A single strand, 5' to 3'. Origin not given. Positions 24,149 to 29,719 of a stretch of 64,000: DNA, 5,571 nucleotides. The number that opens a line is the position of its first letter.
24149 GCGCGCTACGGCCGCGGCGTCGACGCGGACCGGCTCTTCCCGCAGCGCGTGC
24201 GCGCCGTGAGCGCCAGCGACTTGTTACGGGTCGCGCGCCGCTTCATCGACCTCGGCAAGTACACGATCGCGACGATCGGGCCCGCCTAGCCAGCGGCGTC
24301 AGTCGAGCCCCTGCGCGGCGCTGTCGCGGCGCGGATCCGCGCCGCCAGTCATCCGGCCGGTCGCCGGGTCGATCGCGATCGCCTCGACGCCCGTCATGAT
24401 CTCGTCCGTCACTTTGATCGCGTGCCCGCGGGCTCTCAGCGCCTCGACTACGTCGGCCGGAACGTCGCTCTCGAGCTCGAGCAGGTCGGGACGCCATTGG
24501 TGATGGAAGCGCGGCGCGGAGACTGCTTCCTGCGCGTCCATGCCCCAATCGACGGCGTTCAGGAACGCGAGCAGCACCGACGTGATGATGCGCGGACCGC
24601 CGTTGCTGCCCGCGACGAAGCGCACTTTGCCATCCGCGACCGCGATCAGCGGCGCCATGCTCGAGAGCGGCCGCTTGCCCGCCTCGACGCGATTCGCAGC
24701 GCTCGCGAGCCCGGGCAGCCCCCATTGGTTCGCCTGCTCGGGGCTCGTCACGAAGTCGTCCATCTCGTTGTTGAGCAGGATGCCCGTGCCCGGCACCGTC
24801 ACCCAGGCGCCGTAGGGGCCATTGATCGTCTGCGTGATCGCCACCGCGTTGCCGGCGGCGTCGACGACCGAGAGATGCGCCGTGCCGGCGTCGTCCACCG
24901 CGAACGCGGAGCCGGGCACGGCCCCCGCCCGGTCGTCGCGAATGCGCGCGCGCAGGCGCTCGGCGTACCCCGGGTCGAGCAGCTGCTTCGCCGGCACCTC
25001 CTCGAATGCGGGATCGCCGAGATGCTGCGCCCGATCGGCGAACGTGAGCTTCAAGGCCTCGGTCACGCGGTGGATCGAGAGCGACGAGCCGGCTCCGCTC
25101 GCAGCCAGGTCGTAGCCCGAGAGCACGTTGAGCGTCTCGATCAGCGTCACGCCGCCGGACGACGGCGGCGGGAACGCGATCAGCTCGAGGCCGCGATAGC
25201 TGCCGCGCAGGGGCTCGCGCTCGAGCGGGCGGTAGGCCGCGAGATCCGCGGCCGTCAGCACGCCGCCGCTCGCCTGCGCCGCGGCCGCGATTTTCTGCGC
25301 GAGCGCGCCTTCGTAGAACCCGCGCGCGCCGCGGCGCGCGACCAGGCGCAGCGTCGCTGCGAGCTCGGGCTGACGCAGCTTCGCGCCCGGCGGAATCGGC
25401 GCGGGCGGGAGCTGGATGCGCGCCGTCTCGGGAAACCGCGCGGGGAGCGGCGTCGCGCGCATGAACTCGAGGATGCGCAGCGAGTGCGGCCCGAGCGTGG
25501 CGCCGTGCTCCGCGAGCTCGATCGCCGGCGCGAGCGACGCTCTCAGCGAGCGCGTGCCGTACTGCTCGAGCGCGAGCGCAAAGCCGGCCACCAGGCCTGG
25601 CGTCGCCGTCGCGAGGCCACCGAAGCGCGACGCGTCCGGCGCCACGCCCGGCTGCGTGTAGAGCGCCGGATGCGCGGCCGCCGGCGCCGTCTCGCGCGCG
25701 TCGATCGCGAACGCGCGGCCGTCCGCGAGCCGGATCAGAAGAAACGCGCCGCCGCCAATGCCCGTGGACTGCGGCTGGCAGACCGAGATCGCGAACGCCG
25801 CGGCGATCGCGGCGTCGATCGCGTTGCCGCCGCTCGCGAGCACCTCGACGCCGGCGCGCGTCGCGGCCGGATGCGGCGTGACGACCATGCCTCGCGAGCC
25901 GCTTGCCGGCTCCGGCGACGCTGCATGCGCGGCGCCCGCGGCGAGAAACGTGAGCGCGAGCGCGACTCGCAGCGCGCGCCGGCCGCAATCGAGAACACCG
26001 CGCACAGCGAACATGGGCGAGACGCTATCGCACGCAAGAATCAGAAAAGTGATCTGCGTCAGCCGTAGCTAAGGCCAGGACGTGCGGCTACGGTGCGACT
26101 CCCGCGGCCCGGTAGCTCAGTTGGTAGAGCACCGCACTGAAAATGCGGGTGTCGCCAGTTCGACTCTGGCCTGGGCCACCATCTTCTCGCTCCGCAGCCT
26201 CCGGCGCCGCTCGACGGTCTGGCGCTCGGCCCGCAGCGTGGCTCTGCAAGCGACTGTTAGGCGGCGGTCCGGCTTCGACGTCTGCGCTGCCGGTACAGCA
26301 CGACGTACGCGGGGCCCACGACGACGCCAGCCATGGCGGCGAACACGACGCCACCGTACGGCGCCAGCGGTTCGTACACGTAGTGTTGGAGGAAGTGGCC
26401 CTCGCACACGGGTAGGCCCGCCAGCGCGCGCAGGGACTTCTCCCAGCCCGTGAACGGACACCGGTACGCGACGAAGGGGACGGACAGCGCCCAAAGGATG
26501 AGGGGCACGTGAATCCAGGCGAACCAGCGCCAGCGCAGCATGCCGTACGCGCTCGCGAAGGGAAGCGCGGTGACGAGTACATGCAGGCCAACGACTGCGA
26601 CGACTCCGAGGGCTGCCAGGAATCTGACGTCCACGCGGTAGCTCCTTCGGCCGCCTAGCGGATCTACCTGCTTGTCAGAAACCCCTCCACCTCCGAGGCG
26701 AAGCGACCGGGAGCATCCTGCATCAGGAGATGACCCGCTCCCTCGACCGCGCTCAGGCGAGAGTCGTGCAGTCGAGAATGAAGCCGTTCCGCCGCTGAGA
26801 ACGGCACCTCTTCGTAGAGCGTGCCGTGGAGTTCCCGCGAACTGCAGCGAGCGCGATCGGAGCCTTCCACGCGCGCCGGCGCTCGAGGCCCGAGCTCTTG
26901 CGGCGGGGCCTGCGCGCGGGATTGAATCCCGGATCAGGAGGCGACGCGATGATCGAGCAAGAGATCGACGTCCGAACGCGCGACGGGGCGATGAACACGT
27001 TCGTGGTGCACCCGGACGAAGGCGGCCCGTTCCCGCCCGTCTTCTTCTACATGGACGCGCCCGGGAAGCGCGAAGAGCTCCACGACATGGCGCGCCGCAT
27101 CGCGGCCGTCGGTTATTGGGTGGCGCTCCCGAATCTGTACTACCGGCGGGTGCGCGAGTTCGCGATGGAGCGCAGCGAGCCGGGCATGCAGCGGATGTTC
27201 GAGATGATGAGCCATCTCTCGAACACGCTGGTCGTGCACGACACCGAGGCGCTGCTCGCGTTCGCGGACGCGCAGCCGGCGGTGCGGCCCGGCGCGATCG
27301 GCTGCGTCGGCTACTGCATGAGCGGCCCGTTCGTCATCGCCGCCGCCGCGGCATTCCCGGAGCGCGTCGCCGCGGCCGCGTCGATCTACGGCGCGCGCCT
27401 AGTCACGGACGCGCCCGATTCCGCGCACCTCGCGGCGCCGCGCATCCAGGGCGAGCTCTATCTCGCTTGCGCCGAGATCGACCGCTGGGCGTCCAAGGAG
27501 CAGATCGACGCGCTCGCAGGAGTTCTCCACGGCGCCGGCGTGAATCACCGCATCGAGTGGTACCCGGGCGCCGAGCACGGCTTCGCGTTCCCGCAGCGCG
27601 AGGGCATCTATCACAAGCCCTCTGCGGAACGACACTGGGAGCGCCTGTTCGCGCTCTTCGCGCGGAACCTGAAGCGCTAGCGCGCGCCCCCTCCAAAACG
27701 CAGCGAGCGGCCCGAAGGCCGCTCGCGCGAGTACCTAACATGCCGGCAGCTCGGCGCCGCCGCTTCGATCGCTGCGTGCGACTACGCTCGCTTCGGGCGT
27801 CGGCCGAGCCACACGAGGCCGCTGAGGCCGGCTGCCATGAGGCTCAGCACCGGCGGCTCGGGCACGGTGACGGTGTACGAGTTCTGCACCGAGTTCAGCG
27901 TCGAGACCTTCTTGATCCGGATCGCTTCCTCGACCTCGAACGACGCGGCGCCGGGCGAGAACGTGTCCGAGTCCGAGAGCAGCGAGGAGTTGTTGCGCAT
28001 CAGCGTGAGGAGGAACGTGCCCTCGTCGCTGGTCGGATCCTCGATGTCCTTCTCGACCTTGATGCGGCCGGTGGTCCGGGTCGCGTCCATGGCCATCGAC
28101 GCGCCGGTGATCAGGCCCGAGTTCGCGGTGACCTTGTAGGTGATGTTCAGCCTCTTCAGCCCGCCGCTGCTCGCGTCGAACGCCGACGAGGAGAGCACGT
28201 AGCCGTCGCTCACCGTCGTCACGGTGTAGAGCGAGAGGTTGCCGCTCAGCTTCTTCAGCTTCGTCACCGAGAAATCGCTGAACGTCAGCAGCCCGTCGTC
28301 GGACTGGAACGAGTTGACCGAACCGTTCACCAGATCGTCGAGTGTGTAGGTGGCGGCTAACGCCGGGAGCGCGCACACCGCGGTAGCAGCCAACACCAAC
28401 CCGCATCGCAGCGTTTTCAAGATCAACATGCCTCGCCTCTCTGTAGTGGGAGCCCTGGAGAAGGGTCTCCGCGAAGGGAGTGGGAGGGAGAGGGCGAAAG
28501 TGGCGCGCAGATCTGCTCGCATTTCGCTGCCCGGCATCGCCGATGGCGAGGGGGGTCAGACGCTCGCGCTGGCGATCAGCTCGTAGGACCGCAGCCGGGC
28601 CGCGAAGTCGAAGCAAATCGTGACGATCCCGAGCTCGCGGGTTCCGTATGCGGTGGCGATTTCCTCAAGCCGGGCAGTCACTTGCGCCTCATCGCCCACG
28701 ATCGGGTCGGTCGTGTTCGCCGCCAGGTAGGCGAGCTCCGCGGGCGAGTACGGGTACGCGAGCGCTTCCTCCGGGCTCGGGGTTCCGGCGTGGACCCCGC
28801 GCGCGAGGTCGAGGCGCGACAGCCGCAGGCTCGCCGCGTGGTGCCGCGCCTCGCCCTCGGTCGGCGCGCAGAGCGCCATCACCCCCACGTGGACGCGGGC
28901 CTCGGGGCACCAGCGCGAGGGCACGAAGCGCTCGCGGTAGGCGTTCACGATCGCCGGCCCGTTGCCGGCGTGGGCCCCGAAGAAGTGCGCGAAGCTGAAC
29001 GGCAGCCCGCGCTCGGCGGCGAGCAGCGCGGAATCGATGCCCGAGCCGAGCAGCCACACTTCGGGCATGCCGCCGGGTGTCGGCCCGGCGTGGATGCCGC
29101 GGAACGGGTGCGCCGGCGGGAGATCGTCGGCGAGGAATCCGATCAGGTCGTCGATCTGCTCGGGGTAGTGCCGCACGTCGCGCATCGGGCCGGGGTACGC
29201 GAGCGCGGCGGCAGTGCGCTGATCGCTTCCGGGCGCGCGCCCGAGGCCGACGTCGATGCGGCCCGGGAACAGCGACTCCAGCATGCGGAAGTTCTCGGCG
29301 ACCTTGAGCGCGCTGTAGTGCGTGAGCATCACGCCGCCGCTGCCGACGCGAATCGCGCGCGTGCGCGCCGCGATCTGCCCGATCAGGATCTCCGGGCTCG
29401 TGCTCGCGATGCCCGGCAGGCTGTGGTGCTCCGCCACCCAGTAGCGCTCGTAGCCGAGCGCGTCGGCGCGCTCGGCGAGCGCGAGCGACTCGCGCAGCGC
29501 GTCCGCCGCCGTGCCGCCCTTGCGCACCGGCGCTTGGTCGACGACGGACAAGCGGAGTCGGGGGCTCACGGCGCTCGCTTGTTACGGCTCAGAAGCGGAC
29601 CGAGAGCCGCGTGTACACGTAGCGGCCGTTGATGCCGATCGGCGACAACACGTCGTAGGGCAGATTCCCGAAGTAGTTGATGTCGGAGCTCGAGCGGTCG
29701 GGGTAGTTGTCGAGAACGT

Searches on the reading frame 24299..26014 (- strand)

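Call 58: search_protein_families(library=pfam, proteins=[window:24299-26014:-], max_evalue=0.00001)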
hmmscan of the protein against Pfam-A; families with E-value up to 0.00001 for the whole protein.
window:24299-26014:- (571 aa): 1 family
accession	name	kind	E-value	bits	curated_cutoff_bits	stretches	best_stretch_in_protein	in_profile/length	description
PF01019.26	G_glu_transpept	-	2.5e-157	525.2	27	1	57-564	2-511/512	Gamma-glutamyltranspeptidase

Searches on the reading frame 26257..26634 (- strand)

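Call 58: search_protein_families(library=pfam, proteins=[window:26257-26634:-], max_evalue=0.00001)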
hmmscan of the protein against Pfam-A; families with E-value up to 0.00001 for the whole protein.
window:26257-26634:- (125 aa): 1 family
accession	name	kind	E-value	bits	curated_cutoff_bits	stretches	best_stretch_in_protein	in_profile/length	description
PF10861.13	DUF2784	-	5.3e-15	55.8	29.7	1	13-98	6-91/109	Protein of Unknown function (DUF2784)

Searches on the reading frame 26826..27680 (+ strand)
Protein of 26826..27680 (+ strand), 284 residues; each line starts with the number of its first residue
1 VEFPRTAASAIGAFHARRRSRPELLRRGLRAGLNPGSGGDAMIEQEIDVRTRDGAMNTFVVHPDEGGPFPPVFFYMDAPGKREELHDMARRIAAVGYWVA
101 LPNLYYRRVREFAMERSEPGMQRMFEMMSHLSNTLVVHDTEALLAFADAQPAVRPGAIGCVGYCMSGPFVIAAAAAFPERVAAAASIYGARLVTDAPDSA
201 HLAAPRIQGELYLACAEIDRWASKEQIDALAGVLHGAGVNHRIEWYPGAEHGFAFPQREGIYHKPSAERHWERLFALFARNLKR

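Call 58: search_protein_families(library=pfam, proteins=[window:26826-27680:+], max_evalue=0.00001)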
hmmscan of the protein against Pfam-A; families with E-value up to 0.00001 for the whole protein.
window:26826-27680:+ (284 aa): 1 family
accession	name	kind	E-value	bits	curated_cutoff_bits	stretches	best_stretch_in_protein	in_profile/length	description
PF01738.24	DLH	-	5.7e-40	137.7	21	1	56-280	1-215/217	Dienelactone hydrolase family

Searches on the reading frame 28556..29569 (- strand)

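Call 58: search_protein_families(library=pfam, proteins=[window:28556-29569:-], max_evalue=0.00001)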
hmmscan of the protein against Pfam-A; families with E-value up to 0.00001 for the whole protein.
window:28556-29569:- (337 aa): 1 family
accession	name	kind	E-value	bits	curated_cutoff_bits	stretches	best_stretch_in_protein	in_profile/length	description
PF00296.26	Bac_luciferase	-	3e-31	109.4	27.9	1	8-309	4-312/314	Luciferase-like monooxygenase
